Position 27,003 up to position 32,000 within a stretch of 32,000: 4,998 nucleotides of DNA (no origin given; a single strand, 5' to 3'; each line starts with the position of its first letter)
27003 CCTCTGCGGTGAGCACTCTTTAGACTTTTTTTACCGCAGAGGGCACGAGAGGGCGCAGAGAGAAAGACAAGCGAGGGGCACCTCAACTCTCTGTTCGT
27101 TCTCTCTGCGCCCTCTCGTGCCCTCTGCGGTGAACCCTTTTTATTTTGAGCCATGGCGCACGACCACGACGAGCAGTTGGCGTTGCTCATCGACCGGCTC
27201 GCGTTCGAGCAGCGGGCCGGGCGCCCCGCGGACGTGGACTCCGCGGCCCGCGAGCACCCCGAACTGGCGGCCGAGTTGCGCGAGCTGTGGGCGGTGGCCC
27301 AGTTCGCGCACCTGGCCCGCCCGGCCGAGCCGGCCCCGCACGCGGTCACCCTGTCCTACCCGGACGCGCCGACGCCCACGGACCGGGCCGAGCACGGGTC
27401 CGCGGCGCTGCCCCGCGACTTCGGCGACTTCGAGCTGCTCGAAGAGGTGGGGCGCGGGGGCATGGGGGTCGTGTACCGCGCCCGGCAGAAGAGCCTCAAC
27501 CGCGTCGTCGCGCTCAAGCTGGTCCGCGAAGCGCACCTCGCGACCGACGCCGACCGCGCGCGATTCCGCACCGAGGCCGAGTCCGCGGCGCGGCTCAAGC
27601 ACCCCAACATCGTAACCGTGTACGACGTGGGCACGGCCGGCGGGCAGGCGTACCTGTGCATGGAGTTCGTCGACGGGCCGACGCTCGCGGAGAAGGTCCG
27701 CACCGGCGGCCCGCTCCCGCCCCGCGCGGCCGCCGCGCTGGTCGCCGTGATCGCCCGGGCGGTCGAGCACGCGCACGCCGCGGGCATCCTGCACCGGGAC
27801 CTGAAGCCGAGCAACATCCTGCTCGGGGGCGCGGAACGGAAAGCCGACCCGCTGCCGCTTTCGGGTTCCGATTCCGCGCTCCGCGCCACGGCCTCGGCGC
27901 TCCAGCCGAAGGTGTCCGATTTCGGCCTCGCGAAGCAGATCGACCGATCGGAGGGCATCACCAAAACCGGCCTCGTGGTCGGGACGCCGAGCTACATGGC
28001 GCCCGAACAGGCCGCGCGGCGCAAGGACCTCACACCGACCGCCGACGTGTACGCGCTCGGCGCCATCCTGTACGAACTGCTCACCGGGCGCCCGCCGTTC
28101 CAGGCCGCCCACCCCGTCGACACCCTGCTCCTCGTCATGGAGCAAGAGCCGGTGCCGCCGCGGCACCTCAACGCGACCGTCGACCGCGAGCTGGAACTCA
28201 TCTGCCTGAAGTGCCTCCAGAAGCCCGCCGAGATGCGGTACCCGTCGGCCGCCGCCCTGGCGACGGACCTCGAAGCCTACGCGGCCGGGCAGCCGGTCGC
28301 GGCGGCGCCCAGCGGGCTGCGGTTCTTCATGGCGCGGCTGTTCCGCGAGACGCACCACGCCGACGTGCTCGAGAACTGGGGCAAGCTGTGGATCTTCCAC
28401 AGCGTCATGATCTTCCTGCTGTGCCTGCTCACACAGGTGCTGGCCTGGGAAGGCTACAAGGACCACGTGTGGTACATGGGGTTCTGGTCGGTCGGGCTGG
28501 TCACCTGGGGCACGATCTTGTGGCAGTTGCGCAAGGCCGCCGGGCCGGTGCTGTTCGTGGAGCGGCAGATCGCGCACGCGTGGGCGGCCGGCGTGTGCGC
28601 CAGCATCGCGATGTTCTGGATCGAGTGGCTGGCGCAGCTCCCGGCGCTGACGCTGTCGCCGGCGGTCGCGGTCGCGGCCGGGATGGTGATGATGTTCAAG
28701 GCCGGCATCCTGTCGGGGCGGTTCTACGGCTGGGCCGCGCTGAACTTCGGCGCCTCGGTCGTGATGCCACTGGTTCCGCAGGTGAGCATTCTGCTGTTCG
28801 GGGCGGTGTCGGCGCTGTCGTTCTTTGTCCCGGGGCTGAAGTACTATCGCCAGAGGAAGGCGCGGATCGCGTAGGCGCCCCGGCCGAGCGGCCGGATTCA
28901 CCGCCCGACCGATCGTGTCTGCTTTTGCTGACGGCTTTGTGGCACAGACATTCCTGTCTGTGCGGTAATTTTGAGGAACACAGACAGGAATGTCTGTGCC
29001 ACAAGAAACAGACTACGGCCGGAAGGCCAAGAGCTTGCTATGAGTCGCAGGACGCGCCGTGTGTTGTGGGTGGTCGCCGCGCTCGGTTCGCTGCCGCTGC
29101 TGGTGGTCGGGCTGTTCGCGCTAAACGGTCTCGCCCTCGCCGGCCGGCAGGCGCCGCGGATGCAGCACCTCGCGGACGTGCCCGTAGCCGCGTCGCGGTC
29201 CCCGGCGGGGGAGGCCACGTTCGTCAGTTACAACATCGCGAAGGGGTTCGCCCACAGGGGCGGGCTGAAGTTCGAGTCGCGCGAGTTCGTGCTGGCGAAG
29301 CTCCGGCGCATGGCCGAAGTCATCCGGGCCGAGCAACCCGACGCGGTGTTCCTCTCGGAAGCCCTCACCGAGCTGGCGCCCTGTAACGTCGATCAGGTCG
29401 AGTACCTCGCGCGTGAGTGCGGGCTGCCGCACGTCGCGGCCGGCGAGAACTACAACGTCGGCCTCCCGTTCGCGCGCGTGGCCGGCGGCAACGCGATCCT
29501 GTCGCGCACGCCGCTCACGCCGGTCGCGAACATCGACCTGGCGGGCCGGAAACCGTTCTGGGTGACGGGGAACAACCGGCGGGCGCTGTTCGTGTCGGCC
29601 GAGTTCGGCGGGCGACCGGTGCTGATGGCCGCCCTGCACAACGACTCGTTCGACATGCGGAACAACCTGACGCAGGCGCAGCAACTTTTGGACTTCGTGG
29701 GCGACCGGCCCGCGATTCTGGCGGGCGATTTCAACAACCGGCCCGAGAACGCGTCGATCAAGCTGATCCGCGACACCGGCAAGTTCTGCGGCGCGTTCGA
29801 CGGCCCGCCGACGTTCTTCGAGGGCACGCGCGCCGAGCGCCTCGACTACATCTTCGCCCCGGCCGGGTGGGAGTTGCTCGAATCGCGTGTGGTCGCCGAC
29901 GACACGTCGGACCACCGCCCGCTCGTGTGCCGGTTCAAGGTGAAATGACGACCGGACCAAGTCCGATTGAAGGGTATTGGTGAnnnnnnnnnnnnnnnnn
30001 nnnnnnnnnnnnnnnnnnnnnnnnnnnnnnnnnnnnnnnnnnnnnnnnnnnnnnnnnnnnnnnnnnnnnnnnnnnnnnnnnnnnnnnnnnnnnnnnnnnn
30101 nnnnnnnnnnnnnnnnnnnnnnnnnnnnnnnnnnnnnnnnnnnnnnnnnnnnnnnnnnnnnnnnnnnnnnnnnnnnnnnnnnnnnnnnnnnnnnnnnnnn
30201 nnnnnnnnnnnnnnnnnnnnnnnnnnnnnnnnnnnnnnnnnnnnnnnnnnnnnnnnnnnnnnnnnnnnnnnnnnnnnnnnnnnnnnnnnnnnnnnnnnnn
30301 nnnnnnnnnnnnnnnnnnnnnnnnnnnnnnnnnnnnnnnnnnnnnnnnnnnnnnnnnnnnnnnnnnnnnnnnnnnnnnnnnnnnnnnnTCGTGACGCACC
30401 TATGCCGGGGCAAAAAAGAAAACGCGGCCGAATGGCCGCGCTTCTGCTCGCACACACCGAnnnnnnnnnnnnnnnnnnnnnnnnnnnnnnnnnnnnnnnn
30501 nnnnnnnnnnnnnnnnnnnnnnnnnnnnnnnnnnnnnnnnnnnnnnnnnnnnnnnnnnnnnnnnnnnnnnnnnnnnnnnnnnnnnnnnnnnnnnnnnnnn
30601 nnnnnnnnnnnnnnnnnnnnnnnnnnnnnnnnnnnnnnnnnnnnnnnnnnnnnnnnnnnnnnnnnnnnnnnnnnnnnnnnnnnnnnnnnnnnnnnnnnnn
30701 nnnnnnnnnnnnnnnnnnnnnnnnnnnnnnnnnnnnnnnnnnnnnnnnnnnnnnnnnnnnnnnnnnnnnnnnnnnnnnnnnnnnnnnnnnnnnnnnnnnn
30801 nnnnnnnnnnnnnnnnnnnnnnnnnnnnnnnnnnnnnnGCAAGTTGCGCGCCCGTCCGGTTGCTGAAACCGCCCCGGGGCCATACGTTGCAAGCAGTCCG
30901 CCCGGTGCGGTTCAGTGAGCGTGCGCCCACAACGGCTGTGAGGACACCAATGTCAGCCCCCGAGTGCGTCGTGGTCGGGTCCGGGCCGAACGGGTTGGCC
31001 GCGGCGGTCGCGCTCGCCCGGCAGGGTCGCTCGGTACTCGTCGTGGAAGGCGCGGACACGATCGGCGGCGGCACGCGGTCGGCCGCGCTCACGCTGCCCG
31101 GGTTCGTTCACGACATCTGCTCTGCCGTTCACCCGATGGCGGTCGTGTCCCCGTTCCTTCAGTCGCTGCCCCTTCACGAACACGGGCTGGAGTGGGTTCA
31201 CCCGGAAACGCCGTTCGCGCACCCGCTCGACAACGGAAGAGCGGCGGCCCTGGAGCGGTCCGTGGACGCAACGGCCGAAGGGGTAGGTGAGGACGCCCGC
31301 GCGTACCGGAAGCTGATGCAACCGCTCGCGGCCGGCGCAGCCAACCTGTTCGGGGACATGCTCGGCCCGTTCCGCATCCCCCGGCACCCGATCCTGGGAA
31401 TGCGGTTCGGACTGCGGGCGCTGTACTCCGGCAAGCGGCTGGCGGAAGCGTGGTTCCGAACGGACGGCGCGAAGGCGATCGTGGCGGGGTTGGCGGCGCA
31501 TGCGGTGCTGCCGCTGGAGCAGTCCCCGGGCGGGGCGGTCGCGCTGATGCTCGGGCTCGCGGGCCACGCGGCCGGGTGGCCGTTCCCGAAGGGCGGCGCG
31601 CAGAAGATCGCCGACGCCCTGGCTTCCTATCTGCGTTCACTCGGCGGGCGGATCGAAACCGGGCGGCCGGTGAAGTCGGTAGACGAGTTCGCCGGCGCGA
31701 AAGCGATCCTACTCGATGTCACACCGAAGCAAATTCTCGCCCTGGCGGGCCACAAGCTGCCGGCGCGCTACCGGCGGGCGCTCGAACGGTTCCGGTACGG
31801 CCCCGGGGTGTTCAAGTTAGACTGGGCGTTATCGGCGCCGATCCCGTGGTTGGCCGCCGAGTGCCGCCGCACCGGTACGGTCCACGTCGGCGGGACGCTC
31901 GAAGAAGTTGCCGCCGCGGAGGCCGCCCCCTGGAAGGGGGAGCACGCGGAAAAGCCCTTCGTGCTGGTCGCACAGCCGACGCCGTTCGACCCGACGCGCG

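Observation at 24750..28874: An ECF sigma, a 2-TM protein, two N2-only secretion-ATPase fragments and a polytopic Ser/Thr kinase form a candidate non-canonical sigma-control module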

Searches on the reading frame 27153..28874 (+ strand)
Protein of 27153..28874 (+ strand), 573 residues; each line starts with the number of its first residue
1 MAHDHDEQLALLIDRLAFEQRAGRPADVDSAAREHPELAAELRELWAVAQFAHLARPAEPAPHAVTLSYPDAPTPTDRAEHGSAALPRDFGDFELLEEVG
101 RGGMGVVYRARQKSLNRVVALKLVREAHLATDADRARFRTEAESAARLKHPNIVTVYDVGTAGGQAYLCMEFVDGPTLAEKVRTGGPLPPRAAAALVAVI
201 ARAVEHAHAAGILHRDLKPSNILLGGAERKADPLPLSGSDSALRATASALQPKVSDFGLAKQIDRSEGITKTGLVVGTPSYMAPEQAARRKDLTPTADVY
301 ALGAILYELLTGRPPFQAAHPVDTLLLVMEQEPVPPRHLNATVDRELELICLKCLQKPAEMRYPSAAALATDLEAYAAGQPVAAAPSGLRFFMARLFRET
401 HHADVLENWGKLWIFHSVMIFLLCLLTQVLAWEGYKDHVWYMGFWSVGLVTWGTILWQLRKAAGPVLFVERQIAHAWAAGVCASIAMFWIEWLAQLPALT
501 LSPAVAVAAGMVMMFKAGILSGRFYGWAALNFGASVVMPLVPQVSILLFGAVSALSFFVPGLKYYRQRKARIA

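Call 3: search_protein_families(library=pfam, proteins=[window:27153-28874:+], max_evalue=1)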
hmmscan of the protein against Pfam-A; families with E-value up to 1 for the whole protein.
window:27153-28874:+ (573 aa): 5 families
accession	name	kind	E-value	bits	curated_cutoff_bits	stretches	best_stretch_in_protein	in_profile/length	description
PF00069.31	Pkinase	-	5e-51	174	31.7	1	93-368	1-257/263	Protein kinase domain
PF07714.23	PK_Tyr_Ser-Thr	-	5.4e-32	111.5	23.1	1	94-367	2-252/258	Protein tyrosine and serine/threonine kinase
PF06293.20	Kdo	-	0.0002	21.3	21.3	1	131-225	52-152/207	Lipopolysaccharide kinase (Kdo/WaaP) family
PF01636.29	APH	-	0.11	12.7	23.2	1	194-225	148-183/239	Phosphotransferase enzyme family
PF17667.7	Pkinase_fungal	-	0.17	11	24.1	1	207-285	303-363/387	Fungal protein kinase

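Call 4: search_protein_families(library=ncbifam, proteins=[window:27153-28874:+], max_evalue=1)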
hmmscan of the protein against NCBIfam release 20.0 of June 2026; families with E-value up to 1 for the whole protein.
window:27153-28874:+ (573 aa): 19 families
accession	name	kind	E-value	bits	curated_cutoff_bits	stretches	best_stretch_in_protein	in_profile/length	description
NF033483.0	PknB_PASTA_kin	equivalog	1.6e-86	291.5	450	2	93-225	9-141/563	Stk1 family PASTA domain-containing Ser/Thr kinase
NF052427.1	StpK7MSMEG_1200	equivalog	1.1e-50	172.7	900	2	88-225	4-142/601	serine/threonine protein kinase StpK7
NF047741.1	antiphage_MADS6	equivalog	8.7e-45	153.3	460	2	196-380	304-464/612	methylation-associated defense system protein kinase MAD6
NF053615.1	SerThrKinAfsKStmc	equivalog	6.1e-41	140.9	1300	2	87-224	9-145/809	protein serine/threonine kinase AfsK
NF009651.0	PRK13184.1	equivalog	8.6e-41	139.8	839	1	92-381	3-295/932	serine/threonine-protein kinase PknD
TIGR03903.1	TOMM_kin_cyc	equivalog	9.5e-40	136.3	705.75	1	118-373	5-244/1267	TOMM system kinase/cyclase fusion protein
NF033442.0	BREX_PglW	equivalog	2.6e-26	91.7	990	2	91-227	512-645/1391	BREX system serine/threonine kinase PglW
NF038150.1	lanthi_synth_IV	equivalog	5.1e-25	87.9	650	2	91-227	189-334/851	class IV lanthionine synthetase LanL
NF038151.1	lanthi_synth_III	equivalog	2.8e-13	49.2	575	1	89-225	219-370/833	class III lanthionine synthetase LanKC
NF043056.1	T4SS_LegK1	equivalog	6.1e-09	35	550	1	209-309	207-283/516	Dot/Icm T4SS effector kinase LegK1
NF058632.1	SerThrKinPrkT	equivalog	1e-07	31.3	280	1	93-230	23-156/322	serine/threonine protein kinase PrkT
TIGR03724.2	arch_bud32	equivalog_domain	2e-07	30.7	125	1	122-226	24-120/193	KEOPS complex kinase/ATPase Bud32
NF011463.0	PRK14879.1-4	equivalog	1.8e-06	27.5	188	1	97-226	21-149/237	Kae1-associated kinase Bud32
NF007174.0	PRK09605.1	equivalog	2e-06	26.6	447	1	113-267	358-480/535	bifunctional N(6)-L-threonylcarbamoyladenine synthase/serine/threonine protein kinase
NF011464.0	PRK14879.1-7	equivalog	0.00055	19.7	246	1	151-227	68-139/221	Kae1-associated kinase Bud32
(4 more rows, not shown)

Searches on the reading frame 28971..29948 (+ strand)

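Call 9: search_protein_families(library=pfam, proteins=[window:28971-29948:+], max_evalue=0.01)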
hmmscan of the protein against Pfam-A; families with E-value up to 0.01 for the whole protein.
window:28971-29948:+ (325 aa): 1 family
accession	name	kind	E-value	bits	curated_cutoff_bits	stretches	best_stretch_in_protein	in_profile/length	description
PF03372.29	Exo_endo_phos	-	1.5e-18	67.8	24.5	1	86-315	2-225/225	Endonuclease/Exonuclease/phosphatase family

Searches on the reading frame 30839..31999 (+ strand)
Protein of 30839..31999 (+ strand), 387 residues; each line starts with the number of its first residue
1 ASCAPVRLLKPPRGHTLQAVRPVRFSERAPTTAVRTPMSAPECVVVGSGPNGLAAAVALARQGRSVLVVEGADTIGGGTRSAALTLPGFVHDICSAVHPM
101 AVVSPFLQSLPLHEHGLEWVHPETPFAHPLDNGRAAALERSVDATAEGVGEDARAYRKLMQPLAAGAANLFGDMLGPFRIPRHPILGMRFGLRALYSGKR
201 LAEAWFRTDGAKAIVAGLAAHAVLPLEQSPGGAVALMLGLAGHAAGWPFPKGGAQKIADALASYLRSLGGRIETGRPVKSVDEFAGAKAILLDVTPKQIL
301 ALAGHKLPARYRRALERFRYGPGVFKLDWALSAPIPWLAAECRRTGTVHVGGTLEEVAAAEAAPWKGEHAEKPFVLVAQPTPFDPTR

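Call 9: search_protein_families(library=pfam, proteins=[window:30839-31999:+], max_evalue=0.01)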
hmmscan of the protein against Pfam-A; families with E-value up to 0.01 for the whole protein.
window:30839-31999:+ (387 aa): 10 families
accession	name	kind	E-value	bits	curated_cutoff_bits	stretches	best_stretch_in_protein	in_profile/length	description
PF01593.30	Amino_oxidase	-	8.8e-12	45.5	19.8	1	52-287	3-233/443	Flavin containing amine oxidoreductase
PF13450.12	NAD_binding_8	-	2e-11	44.4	21.9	1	45-97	1-51/68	NAD(P)-binding Rossmann-like domain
PF01266.30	DAO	-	1.3e-09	38.5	27.9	1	43-286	2-180/353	FAD dependent oxidoreductase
PF12831.13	FAD_oxidored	-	2e-08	34.4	27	1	43-84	2-43/416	FAD dependent oxidoreductase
PF03486.20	HI0933_like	-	7.9e-06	25.9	50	1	43-76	3-36/244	HI0933-like protein Rossmann domain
PF00890.30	FAD_binding_2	-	1.5e-05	24.9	20.4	1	43-82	2-41/414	FAD binding domain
PF01946.23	Thi4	-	0.00017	21.3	26.2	1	42-80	19-58/235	Thi4 family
PF07992.20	Pyr_redox_2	-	0.00039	20.4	26.1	1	42-75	2-35/291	Pyridine nucleotide-disulphide oxidoreductase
PF01494.25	FAD_binding_3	-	0.00087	19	22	1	43-75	4-36/349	FAD binding domain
PF00070.33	Pyr_redox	-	0.0011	19.8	22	0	44-76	3-35/82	Pyridine nucleotide-disulphide oxidoreductase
